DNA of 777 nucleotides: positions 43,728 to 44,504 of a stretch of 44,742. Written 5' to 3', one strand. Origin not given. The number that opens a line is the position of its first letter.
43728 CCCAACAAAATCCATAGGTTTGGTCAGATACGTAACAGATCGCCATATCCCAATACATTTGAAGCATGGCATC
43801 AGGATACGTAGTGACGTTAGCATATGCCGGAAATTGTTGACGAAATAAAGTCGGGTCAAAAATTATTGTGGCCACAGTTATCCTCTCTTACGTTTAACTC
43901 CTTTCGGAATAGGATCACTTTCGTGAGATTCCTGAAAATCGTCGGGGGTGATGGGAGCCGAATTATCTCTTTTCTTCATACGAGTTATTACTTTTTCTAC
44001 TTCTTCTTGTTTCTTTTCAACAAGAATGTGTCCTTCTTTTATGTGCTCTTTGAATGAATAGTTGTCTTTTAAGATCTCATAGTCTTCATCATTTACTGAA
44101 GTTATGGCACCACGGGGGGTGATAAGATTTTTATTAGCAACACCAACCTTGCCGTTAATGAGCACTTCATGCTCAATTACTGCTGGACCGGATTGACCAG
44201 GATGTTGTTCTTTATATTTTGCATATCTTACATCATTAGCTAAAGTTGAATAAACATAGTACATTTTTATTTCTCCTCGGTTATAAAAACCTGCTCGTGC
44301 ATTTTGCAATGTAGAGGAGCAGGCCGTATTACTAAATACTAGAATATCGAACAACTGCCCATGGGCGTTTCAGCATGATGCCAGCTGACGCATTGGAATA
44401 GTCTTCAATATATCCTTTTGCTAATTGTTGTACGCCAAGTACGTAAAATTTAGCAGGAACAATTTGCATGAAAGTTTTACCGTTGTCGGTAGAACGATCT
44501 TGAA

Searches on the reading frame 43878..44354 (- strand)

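Call 103: search_protein_families(library=phrogs, proteins=[window:43878-44354:-], max_evalue=0.00001)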
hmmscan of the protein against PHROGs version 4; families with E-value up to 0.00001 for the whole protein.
window:43878-44354:- (158 aa): 1 family
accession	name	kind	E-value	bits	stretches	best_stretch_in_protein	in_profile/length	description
phrog_3714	-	unknown function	4.5e-33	115.4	1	30-145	1-128/142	-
